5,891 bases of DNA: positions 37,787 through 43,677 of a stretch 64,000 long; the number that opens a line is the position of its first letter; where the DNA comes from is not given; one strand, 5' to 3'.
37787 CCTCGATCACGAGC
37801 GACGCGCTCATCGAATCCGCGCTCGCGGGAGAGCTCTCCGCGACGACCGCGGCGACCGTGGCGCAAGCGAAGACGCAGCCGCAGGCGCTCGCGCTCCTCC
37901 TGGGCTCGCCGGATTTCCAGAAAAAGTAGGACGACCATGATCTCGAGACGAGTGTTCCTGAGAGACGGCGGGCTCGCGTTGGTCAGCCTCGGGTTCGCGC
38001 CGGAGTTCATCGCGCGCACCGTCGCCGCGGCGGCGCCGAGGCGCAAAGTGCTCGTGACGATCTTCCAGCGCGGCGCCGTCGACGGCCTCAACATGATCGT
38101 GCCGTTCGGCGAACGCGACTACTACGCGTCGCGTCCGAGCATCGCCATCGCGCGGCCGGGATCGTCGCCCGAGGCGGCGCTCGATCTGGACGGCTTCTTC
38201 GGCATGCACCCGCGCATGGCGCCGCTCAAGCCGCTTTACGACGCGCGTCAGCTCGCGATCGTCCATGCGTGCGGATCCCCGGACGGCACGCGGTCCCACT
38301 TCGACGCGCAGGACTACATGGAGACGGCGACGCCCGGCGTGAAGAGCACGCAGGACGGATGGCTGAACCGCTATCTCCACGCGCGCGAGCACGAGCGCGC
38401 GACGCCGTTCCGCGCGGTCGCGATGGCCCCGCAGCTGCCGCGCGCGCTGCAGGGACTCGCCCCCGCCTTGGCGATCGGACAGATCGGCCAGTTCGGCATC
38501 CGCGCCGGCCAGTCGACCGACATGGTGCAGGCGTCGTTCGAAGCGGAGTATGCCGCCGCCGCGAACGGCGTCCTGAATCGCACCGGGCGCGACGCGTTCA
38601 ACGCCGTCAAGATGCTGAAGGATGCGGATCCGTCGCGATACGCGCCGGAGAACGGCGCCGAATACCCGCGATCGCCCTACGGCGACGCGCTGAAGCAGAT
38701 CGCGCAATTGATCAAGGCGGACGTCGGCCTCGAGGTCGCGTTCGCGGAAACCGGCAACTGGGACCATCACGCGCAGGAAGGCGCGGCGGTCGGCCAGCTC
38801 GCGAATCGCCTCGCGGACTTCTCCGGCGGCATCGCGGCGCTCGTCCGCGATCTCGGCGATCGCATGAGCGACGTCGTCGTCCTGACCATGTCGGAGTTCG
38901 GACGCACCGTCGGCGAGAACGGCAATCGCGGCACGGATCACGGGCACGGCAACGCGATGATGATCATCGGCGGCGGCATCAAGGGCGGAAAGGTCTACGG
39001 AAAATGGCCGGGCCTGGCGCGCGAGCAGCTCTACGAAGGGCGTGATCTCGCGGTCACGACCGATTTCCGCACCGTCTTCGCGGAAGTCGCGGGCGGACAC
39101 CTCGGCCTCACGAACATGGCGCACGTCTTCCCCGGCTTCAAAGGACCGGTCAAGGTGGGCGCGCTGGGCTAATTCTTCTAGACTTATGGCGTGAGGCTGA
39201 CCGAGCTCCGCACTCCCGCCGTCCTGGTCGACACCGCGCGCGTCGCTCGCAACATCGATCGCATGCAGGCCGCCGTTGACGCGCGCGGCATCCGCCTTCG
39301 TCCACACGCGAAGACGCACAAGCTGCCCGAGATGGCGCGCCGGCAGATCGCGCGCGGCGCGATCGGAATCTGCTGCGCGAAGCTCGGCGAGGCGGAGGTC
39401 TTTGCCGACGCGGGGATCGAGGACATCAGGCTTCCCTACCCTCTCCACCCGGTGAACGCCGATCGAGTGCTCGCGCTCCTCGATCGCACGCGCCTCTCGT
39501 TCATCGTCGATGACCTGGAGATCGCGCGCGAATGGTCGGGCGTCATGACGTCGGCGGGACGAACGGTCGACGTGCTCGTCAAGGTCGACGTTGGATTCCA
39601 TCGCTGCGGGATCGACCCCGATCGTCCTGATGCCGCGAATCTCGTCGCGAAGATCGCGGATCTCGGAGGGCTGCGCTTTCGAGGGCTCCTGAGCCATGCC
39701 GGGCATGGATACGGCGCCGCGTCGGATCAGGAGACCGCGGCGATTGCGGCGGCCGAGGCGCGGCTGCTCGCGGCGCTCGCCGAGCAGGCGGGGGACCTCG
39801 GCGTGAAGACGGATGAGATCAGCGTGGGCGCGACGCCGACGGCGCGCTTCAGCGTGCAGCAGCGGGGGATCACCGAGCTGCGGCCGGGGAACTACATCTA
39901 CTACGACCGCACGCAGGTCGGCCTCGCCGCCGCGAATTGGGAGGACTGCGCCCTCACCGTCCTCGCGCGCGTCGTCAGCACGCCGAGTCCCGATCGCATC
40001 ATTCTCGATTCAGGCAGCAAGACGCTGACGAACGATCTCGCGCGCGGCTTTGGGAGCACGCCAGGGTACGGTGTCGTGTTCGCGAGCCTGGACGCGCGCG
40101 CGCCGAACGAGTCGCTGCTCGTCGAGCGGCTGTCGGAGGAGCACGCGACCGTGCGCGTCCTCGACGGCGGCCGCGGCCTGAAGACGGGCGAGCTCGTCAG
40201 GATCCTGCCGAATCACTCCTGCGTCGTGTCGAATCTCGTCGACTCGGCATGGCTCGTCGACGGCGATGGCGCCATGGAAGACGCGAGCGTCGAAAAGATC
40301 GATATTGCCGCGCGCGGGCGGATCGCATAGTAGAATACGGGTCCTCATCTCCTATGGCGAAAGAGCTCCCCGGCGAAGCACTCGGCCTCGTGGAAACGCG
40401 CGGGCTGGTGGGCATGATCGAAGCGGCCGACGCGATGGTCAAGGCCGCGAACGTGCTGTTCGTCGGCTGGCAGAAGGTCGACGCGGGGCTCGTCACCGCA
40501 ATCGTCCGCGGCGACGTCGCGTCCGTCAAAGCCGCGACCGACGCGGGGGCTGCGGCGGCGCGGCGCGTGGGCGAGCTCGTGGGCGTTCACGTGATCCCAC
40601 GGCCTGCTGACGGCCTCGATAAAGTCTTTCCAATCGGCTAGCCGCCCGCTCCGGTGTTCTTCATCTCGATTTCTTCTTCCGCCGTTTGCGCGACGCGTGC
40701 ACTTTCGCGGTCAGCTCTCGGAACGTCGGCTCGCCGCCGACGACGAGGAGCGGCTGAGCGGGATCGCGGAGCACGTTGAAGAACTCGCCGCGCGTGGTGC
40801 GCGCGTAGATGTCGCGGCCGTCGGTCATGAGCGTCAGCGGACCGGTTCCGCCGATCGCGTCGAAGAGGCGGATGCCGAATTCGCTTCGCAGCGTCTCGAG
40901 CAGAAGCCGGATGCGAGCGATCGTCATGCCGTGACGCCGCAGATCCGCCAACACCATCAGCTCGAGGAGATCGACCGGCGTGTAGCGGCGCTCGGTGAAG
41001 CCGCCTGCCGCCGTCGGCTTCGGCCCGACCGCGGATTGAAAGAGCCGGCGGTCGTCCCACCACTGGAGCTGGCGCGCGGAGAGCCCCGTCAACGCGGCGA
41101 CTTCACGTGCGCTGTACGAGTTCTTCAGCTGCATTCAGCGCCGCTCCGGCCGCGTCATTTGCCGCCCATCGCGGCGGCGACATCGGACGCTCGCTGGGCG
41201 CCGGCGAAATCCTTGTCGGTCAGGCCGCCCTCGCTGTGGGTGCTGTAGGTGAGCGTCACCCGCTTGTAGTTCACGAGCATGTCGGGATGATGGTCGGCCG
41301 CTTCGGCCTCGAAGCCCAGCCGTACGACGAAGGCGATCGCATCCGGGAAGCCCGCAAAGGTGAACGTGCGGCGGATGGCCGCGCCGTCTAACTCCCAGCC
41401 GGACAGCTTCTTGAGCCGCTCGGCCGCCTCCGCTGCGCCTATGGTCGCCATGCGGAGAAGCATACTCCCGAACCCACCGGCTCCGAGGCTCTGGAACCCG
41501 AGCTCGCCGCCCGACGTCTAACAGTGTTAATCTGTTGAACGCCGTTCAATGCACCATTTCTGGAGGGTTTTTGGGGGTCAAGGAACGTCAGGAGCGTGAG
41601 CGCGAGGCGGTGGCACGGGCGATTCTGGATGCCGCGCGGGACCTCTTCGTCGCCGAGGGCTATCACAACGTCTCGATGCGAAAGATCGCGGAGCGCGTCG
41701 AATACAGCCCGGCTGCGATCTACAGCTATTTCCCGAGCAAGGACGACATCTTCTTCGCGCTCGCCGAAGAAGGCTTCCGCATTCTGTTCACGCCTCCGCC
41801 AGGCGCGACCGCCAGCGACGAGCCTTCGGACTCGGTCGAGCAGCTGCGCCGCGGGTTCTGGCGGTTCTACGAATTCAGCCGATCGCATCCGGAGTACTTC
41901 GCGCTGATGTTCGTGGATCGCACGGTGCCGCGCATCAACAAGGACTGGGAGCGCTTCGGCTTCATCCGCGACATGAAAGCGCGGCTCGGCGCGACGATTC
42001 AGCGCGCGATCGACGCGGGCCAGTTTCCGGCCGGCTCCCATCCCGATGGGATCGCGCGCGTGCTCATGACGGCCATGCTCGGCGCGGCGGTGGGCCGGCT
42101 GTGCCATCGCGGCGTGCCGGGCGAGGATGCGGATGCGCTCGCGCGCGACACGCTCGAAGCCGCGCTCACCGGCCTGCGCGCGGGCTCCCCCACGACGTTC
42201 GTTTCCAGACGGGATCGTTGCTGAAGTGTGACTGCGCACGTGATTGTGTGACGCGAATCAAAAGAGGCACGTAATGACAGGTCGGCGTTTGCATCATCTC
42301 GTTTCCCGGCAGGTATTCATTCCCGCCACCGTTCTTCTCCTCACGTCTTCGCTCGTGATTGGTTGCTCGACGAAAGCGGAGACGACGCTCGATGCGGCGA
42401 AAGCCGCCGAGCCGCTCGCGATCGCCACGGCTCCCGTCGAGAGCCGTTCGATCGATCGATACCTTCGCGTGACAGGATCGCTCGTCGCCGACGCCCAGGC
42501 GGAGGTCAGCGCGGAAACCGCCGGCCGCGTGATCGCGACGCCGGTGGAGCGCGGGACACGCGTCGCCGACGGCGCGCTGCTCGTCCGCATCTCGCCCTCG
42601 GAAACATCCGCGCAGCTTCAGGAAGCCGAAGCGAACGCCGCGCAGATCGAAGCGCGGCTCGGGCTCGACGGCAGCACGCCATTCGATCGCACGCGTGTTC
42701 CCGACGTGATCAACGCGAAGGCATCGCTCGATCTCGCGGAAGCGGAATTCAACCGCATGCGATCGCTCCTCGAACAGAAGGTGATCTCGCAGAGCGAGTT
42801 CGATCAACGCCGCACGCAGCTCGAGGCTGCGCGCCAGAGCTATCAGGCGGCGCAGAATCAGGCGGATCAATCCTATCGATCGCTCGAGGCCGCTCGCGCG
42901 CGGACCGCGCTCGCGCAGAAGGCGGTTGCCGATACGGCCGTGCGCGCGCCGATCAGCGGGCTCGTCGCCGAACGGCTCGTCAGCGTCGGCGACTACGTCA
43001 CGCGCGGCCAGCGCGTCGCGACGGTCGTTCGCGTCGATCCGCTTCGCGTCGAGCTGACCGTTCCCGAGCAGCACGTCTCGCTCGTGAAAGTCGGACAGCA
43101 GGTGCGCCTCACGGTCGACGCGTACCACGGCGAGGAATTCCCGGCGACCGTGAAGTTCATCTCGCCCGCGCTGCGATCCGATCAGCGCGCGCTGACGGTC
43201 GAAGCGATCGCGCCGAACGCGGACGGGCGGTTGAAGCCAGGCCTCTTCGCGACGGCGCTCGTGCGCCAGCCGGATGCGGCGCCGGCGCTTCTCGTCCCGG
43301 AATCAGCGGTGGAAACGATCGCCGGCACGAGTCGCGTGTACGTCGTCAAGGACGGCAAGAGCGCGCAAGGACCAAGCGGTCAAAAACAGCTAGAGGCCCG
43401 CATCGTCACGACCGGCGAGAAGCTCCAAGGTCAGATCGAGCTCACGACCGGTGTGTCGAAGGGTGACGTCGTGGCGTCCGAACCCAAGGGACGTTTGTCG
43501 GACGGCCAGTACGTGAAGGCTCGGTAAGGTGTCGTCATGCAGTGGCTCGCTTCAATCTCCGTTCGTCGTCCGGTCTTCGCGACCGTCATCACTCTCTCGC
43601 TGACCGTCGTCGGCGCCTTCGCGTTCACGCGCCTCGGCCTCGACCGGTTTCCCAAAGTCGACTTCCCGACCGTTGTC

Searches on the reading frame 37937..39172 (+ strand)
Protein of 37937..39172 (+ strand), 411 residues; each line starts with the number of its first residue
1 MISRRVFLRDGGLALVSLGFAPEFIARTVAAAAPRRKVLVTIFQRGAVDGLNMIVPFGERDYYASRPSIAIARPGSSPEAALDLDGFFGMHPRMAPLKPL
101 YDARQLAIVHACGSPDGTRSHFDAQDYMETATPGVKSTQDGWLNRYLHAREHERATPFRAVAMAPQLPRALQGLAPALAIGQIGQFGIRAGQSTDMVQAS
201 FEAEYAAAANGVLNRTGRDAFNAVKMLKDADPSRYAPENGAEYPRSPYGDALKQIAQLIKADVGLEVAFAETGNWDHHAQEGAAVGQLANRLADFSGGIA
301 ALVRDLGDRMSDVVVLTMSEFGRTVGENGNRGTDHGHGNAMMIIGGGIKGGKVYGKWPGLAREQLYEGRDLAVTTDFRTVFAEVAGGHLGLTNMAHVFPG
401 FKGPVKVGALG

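Call 41: search_protein_families(library=pfam, proteins=[window:37937-39172:+], max_evalue=0.0001)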
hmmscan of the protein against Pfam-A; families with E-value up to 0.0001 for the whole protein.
window:37937-39172:+ (411 aa): 1 family
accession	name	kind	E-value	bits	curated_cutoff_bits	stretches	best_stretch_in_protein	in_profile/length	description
PF07394.17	DUF1501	-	1.9e-39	136.3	27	1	37-397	2-385/390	Protein of unknown function (DUF1501)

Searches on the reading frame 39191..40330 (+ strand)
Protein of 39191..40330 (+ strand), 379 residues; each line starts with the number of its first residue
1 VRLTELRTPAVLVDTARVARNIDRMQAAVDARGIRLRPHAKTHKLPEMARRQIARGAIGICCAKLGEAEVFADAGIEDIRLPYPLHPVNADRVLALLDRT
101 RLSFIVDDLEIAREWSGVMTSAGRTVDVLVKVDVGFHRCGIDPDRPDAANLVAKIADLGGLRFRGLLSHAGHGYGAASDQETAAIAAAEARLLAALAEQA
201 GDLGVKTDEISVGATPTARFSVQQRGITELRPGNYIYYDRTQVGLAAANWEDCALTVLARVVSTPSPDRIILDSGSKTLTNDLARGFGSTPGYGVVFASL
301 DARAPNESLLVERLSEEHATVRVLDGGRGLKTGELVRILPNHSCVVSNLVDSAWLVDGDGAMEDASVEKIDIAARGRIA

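Call 41: search_protein_families(library=pfam, proteins=[window:39191-40330:+], max_evalue=0.0001)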
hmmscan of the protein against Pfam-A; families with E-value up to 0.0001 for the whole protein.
window:39191-40330:+ (379 aa): 2 families
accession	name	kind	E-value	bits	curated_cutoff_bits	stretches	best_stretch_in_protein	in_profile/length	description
PF01168.26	Ala_racemase_N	-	2.2e-28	99.9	24.1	1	13-239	1-218/220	Alanine racemase, N-terminal domain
PF14031.13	D-ser_dehydrat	-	2.2e-21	76.7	22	1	254-353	1-94/97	Putative serine dehydratase domain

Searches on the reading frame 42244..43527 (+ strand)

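Call 41: search_protein_families(library=pfam, proteins=[window:42244-43527:+], max_evalue=0.0001)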
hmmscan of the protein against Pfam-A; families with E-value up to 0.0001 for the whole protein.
window:42244-43527:+ (427 aa): 2 families
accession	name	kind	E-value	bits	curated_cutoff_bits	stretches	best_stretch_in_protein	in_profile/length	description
PF16576.10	HlyD_D23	-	4.5e-27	95.2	30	1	70-336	2-214/214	Barrel-sandwich domain of CusB or HlyD membrane-fusion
PF13437.12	HlyD_3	-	9e-20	71.8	22.2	1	233-333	2-106/106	HlyD family secretion protein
